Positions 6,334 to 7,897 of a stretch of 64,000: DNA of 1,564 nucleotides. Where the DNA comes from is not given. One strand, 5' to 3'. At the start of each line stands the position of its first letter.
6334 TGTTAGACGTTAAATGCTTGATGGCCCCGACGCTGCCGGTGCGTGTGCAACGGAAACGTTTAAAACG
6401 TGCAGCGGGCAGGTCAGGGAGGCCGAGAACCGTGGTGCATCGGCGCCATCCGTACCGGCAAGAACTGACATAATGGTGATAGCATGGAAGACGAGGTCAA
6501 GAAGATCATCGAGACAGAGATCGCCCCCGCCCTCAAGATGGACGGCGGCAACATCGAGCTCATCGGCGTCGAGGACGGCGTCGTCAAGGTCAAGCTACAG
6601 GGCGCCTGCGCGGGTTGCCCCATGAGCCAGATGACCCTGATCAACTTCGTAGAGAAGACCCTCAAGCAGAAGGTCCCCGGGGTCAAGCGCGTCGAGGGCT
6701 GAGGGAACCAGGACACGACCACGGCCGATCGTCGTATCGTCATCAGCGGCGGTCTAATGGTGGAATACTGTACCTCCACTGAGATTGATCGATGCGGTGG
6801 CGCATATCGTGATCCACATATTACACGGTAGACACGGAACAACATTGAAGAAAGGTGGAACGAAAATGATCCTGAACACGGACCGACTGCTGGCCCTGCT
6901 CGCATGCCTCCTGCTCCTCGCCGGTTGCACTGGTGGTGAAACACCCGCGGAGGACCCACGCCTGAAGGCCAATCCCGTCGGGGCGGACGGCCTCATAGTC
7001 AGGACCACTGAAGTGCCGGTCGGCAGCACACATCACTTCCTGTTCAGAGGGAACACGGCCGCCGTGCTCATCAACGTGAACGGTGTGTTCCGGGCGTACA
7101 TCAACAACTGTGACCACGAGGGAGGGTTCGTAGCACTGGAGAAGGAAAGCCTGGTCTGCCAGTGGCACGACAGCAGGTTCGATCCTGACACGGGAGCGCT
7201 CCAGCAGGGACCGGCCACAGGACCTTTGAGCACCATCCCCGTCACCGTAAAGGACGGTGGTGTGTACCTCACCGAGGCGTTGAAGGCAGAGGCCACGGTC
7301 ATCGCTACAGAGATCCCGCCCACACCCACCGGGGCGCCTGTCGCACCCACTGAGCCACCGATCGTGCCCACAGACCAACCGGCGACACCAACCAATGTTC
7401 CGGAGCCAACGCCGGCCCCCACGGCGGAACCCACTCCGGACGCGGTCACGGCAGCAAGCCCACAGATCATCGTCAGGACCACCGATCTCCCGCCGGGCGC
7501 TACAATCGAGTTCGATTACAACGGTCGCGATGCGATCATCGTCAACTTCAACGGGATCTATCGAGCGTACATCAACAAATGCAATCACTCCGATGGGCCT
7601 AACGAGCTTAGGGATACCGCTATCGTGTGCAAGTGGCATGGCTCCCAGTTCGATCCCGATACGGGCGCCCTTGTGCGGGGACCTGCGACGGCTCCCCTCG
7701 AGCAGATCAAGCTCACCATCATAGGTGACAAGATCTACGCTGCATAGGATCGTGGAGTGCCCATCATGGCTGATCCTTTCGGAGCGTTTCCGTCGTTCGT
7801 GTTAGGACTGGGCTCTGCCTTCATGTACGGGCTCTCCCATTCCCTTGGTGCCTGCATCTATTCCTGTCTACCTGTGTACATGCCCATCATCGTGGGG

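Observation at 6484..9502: NifU-like scaffold + extracellular tandem-Rieske lipoprotein + CcdA/DsbD-like membrane protein cluster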

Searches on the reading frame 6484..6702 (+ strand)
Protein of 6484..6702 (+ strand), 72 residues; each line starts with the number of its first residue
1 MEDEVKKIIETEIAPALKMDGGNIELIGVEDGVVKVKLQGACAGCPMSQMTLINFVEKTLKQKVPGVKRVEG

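Call 3: search_protein_families(library=pfam, proteins=[window:6484-6702:+], max_evalue=0.1)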
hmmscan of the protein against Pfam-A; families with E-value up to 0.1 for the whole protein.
window:6484-6702:+ (72 aa): 3 families
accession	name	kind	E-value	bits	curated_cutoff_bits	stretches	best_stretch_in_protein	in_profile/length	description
PF01106.22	NifU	-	1.3e-29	102.5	27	1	5-71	1-67/67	NifU-like domain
PF01883.24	FeS_assembly_P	-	0.00023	21.8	23.5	1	20-71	22-72/73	Iron-sulfur cluster assembly protein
PF18046.7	FKBP26_C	-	0.0017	19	27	1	2-70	2-65/72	FKBP26_C-terminal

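Call 4: search_protein_families(library=ncbifam, proteins=[window:6484-6702:+], max_evalue=0.1)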
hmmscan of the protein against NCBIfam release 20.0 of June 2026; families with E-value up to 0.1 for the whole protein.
window:6484-6702:+ (72 aa): 4 families
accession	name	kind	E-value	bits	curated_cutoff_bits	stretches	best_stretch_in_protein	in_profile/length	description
TIGR03341.1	YhgI_GntY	equivalog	4.2e-14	52.8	269.35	1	2-71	107-177/190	Fe-S biogenesis protein NfuA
TIGR02000.1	NifU_proper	equivalog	2.1e-13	50.4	273.3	1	4-67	223-284/290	Fe-S cluster assembly protein NifU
NF008392.0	PRK11190.1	equivalog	6.9e-10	39.1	268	1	3-66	109-173/192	Fe-S biogenesis protein NfuA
NF041868.1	paad_haloarch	equivalog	0.011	15.8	180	1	15-70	44-97/127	1,2-phenylacetyl-CoA epoxidase subunit PaaD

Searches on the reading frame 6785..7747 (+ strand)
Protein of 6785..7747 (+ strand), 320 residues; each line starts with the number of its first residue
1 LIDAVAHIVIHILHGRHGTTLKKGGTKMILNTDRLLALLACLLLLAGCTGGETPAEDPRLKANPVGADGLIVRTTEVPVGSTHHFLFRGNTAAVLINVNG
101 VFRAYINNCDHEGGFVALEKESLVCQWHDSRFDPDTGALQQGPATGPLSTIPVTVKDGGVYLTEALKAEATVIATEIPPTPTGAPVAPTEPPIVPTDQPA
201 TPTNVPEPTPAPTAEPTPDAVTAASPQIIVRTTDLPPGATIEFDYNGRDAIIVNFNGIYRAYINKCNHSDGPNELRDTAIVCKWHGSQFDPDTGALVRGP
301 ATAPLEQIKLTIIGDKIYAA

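Call 3: search_protein_families(library=pfam, proteins=[window:6785-7747:+], max_evalue=0.1)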
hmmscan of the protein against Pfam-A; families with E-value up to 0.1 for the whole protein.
window:6785-7747:+ (320 aa): 2 families
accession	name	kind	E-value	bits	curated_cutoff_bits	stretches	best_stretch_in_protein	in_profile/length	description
PF00355.32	Rieske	-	1.3e-24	86.4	20.3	2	227-307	3-86/88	Rieske [2Fe-2S] domain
PF22543.2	Rieske_4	-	0.019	15.6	28.4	0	246-289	20-70/119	Soluble Rieske-type ferredoxin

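Call 4: search_protein_families(library=ncbifam, proteins=[window:6785-7747:+], max_evalue=0.1)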
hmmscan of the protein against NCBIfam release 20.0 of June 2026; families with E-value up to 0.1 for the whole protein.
window:6785-7747:+ (320 aa): 12 families
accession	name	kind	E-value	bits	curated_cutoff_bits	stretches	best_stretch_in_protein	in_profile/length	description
NF042948.2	3PPDioc_HcaC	equivalog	9.9e-15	54.7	150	2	90-163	24-101/105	3-phenylpropionate/cinnamic acid dioxygenase ferredoxin subunit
NF007422.0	PRK09965.1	equivalog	1.4e-14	54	113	2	73-163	8-99/106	bifunctional 3-phenylpropionate/cinnamic acid dioxygenase ferredoxin subunit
NF010001.0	PRK13474.1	subfamily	1.1e-11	44.4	154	2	272-318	115-160/178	cytochrome b6-f complex iron-sulfur subunit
NF045928.1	Cytb6fFeSPetC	equivalog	1.2e-10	41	250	2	272-317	116-161/179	cytochrome b6-f complex iron-sulfur subunit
NF050121.1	bc1_QcrA_actin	exception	2.2e-08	34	275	2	103-160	241-302/319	cytochrome bc1 complex Rieske iron-sulfur subunit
TIGR02694.1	arsenite_ox_S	equivalog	3.8e-08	33.3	95.65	2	261-315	53-110/129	arsenate reductase (azurin) small subunit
TIGR02377.1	MocE_fam_FeS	subfamily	3.1e-07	30.4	136.15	1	89-162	23-99/101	MocE family 2Fe-2S type ferredoxin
NF041683.1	ant_diox_AndAb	equivalog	1.8e-05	24.9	150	1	97-161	30-97/100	anthranilate 1,2-dioxygenase ferredoxin subunit AndAb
NF041174.1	SDX_Thmprot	equivalog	5e-05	23.4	170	0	277-305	57-85/109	sulredoxin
TIGR01416.1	Rieske_proteo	equivalog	0.00032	20.8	97.4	0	278-312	133-167/176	ubiquinol-cytochrome c reductase iron-sulfur subunit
TIGR03171.1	soxL2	equivalog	0.0081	15.2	582.1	0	279-310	232-264/321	Rieske iron-sulfur protein SoxL2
NF007260.0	PRK09710.1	equivalog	0.016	15.9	113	0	94-124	18-48/64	type I toxin-antitoxin system endodeoxyribonuclease toxin RalR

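Call 9: find_homologous_proteins(query=window:6863-7747:+)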
Query window:6863-7747:+ (294 aa): 5 proteins with E <= 0.001 among 5912 candidates.
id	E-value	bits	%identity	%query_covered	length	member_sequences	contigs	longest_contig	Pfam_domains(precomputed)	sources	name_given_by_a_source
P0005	1.0e-194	664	100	100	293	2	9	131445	PF00355.33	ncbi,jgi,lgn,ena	-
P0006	4.9e-165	566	64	99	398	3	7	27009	PF00355.33,PF22543.3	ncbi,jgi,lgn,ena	jgi:nitrite reductase/ring-hydroxylating ferredoxin subunit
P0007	1.6e-151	522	78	100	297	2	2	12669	PF00355.33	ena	-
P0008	8.0e-132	457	68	100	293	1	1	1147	PF00355.33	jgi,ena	-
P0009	2.6e-6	45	30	29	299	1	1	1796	PF09990.15,PF00355.33,PF13806.13,PF22543.3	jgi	jgi:nitrite reductase/ring-hydroxylating ferredoxin subunit/uncharacterized membrane protein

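Call 16: search_solved_structures(query=window:6863-7747:+, max_evalue=0.01, show_alignments=2)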
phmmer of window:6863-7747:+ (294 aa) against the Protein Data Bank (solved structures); distinct sequences matched with E-value up to 0.01: 11.
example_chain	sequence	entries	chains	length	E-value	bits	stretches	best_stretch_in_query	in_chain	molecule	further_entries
8hn2_A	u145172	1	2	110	3.2e-05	26.5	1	206-291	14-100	Cytochrome b6-f complex iron-sulfur subunit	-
4emj_B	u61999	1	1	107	4.4e-05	26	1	203-292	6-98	Toluene 1,2-dioxygenase system ferredoxin subunit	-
3dqy_A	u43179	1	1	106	4.5e-05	26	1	203-292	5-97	Toluene 1,2-dioxygenase system ferredoxin subunit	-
2i7f_A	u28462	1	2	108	6.1e-05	25.6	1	66-138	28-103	Ferredoxin component of dioxygenase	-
3gce_A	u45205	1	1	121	0.00021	23.8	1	199-292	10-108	Ferredoxin component of carbazole 1,9a-dioxygenase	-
3azc_A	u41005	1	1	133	0.00093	21.7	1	246-289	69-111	Cytochrome b6-f complex iron-sulfur subunit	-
9rk3_A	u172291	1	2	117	0.0019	20.7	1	236-289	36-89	Similar to Rieske 2Fe-2S iron sulfur protein (Cytochrome b6-F complex)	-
1vck_A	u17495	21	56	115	0.0023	20.4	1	69-141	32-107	ferredoxin component of carbazole | Ferredoxin CarAc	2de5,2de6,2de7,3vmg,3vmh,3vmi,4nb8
2e4p_A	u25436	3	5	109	0.0037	19.7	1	208-288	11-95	Biphenyl dioxygenase ferredoxin subunit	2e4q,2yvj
5bok_A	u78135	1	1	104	0.0047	19.4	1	49-134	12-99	Ferredoxin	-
1fqt_A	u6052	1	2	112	0.0082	18.6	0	50-135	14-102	RIESKE-TYPE FERREDOXIN OF BIPHENYL DIOXYGENASE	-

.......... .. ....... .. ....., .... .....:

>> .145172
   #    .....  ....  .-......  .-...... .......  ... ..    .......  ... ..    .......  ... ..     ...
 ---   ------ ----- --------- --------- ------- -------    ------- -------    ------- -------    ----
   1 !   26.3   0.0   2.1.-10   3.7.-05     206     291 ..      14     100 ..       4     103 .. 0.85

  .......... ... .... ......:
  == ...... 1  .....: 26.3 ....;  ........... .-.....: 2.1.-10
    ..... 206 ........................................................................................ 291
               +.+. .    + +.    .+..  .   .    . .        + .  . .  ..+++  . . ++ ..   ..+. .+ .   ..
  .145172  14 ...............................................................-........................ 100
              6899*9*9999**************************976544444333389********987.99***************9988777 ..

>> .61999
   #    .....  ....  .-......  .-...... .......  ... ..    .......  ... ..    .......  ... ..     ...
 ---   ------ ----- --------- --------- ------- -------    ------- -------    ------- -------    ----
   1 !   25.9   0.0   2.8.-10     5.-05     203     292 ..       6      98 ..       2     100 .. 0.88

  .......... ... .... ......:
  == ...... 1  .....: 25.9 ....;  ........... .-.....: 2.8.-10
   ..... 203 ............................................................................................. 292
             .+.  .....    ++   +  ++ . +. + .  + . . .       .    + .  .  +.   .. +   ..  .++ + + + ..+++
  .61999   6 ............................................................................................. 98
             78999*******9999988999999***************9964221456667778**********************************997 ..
